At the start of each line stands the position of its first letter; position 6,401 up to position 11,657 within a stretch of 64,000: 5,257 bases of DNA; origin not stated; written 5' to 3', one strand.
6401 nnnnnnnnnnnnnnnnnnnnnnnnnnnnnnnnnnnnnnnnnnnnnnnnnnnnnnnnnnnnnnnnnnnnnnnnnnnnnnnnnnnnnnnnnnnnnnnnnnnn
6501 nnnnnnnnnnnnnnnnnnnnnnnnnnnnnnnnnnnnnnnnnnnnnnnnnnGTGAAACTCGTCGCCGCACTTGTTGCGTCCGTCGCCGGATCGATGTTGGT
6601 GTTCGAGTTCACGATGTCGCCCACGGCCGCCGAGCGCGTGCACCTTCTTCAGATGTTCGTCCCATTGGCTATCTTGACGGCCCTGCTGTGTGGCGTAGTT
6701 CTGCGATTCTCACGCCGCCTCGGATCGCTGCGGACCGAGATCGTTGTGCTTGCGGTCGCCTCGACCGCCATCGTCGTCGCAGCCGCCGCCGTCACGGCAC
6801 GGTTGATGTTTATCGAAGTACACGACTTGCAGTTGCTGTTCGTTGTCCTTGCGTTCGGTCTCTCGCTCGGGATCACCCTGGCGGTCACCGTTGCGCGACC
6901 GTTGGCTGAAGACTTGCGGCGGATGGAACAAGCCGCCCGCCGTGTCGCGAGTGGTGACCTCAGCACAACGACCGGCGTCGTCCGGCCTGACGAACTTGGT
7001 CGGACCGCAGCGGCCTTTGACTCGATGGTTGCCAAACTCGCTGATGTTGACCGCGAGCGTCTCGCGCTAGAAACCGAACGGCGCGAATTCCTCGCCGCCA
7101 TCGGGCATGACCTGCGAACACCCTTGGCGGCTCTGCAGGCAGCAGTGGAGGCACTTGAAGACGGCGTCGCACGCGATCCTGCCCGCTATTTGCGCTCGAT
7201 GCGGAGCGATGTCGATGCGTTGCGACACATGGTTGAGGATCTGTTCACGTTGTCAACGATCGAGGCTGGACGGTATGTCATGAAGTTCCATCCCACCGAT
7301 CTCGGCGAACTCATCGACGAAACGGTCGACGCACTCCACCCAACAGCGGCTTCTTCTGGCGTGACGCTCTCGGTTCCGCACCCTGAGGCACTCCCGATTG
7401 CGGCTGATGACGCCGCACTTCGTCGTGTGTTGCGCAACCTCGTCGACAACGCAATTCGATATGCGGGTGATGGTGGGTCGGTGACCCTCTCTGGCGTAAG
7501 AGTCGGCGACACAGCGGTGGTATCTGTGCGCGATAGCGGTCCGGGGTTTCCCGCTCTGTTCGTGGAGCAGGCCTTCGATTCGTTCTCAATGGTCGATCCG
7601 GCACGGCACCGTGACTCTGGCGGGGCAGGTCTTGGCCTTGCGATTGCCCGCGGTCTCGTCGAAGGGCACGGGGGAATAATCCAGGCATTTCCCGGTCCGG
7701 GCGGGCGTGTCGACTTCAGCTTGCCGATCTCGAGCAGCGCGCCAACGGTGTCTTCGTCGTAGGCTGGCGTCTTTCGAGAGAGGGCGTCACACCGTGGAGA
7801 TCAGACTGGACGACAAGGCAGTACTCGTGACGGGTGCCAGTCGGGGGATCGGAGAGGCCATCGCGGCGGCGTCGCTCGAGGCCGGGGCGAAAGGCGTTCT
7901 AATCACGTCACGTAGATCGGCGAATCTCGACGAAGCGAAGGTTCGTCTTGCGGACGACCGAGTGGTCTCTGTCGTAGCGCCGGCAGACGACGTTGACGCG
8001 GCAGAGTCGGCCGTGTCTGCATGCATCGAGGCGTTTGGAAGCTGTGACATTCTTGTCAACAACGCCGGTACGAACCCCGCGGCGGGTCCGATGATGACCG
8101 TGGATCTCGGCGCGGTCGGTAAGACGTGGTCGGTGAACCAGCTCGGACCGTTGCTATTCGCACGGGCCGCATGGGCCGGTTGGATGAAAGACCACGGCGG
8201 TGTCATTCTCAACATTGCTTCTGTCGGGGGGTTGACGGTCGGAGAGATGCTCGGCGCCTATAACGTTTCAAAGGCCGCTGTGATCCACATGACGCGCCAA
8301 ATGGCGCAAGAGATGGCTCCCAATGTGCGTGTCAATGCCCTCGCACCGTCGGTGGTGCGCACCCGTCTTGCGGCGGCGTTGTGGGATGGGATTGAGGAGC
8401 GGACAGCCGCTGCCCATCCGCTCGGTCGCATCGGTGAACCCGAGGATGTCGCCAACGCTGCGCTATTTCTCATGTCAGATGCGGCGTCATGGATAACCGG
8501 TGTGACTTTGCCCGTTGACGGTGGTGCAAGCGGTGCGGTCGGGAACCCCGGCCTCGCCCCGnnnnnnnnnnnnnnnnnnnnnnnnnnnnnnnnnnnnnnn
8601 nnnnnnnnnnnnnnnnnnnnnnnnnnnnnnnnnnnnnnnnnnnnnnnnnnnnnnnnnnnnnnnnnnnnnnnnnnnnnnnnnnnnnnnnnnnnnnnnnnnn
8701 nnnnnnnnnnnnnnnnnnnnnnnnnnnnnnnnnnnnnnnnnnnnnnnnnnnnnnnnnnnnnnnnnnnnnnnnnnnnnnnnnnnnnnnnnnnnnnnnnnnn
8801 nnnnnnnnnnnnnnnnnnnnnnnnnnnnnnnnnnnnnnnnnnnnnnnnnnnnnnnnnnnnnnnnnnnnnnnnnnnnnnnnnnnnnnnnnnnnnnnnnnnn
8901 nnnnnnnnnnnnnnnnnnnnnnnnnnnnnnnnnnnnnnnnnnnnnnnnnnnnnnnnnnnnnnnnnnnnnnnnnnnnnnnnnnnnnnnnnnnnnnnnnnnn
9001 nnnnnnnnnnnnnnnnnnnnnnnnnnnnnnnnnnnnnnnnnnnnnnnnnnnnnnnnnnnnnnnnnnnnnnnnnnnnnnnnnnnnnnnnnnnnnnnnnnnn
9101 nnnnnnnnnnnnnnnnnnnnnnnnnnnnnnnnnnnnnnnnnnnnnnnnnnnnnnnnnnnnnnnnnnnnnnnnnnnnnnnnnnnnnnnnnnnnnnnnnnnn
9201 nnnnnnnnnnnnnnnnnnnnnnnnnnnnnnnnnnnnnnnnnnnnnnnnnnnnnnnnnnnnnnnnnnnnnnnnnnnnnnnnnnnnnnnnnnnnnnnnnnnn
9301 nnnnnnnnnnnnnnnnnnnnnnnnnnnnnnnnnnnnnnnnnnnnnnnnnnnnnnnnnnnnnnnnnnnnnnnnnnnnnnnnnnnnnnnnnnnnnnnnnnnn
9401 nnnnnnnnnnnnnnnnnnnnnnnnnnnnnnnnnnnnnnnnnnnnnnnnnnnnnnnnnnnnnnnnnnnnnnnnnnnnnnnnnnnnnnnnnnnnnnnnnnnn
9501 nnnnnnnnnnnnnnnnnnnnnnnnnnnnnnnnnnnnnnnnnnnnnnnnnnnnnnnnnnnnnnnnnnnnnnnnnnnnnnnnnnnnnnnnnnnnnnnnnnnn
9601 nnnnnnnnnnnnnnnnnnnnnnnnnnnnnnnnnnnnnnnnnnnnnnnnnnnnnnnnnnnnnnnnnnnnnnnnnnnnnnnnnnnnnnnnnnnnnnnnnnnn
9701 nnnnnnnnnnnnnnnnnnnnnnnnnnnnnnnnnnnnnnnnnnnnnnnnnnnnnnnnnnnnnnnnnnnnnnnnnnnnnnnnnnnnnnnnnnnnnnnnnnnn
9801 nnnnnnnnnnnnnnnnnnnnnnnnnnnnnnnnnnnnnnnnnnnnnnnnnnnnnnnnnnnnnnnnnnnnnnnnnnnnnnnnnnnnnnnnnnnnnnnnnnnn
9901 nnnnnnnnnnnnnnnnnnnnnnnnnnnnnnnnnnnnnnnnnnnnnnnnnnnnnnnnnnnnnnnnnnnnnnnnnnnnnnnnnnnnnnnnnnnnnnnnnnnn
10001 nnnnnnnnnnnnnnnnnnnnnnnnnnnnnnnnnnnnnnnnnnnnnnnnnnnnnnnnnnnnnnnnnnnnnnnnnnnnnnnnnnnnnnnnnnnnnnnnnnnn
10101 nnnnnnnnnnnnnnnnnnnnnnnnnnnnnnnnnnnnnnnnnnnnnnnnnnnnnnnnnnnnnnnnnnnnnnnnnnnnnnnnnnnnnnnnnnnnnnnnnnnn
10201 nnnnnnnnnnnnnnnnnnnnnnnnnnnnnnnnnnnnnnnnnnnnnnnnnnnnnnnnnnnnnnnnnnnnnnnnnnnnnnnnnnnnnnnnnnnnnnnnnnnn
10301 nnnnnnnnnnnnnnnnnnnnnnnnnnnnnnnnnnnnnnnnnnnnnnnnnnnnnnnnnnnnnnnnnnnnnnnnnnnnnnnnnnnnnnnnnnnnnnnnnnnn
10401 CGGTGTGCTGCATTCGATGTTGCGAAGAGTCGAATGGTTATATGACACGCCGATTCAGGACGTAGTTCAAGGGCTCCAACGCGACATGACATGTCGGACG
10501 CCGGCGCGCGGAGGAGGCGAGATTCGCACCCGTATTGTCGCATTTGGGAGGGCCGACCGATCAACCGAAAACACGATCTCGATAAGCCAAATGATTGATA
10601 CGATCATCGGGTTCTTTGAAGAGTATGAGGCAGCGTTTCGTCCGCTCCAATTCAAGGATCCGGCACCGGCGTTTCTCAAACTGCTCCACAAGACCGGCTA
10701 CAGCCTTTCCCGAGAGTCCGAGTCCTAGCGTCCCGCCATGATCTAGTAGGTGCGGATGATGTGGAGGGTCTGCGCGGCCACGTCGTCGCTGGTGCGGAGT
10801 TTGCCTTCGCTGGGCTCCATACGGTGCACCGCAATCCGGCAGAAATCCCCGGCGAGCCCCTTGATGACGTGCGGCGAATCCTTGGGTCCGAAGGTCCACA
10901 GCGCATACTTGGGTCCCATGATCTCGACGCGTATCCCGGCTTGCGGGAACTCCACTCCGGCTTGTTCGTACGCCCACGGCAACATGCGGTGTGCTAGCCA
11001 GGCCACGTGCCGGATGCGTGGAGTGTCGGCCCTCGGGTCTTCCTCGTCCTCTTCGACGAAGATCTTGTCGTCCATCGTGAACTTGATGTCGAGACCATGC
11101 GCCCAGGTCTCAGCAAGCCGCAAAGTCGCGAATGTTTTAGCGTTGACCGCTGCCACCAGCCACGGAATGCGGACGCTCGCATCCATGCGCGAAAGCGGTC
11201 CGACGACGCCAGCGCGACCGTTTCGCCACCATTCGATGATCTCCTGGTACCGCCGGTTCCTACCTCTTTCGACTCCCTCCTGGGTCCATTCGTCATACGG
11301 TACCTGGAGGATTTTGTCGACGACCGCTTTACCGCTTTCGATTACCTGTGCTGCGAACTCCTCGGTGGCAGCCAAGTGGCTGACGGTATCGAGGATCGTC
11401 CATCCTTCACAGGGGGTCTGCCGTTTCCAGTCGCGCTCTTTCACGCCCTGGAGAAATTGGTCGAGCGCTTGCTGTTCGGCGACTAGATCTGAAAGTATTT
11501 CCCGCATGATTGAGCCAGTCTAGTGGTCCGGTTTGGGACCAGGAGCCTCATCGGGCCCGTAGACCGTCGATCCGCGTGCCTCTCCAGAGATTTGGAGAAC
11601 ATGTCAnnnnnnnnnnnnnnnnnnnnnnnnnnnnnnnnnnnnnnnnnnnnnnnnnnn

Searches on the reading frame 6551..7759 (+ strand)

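Call 26: search_protein_families(library=pfam, proteins=[window:6551-7759:+], max_evalue=0.001)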
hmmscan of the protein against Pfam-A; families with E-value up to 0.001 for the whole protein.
window:6551-7759:+ (403 aa): 4 families
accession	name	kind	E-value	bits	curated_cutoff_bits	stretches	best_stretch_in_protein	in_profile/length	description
PF02518.31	HATPase_c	-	1.1e-21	77.8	26.4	1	286-393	2-109/111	Histidine kinase-, DNA gyrase B-, and HSP90-like ATPase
PF00512.31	HisKA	-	9.2e-16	58.1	26.9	1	177-240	2-66/66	His Kinase A (phospho-acceptor) domain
PF00672.30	HAMP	-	9.5e-13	48.7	25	1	114-164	2-52/53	HAMP domain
PF13581.12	HATPase_c_2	-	0.00056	20.3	27.4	0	298-371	40-110/127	Histidine kinase-like ATPase domain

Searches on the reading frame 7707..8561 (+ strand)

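Call 26: search_protein_families(library=pfam, proteins=[window:7707-8561:+], max_evalue=0.001)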
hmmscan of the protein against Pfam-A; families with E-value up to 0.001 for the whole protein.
window:7707-8561:+ (285 aa): 4 families
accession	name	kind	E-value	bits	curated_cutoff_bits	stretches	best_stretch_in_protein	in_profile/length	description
PF13561.12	adh_short_C2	-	8.7e-53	179.8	27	1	43-274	1-235/236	Enoyl-(Acyl carrier protein) reductase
PF00106.31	adh_short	-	1.2e-39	136.3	26.6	1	37-226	1-191/195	short chain dehydrogenase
PF23441.1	SDR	-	4.8e-12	46.3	27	1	34-273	5-254/258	SDR-like rossmann domain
PF08659.16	KR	-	3.8e-05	24.1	22.6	1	39-109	3-74/180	KR domain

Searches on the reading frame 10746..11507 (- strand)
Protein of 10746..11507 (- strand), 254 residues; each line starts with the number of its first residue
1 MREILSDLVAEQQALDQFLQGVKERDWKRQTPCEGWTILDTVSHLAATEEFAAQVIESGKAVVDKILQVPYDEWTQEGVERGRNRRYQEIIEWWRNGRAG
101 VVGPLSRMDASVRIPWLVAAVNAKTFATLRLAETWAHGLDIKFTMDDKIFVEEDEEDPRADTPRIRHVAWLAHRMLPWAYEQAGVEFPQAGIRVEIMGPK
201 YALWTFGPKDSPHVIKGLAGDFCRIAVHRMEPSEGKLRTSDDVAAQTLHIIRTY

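Call 52: search_protein_families(library=pfam, proteins=[window:10746-11507:-], max_evalue=0.001)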
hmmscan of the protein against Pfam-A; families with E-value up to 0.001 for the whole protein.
window:10746-11507:- (254 aa): 3 families
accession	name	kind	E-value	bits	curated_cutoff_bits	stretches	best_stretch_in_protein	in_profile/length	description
PF11716.13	MDMPI_N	-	7.3e-23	82.2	24.2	1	10-141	3-139/140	Mycothiol maleylpyruvate isomerase N-terminal domain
PF12867.12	DinB_2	-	1.4e-05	26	24.8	1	8-100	2-82/128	DinB superfamily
PF04978.18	MST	-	0.0001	23.3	27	1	10-116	8-111/149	Mycothiol-S-transferase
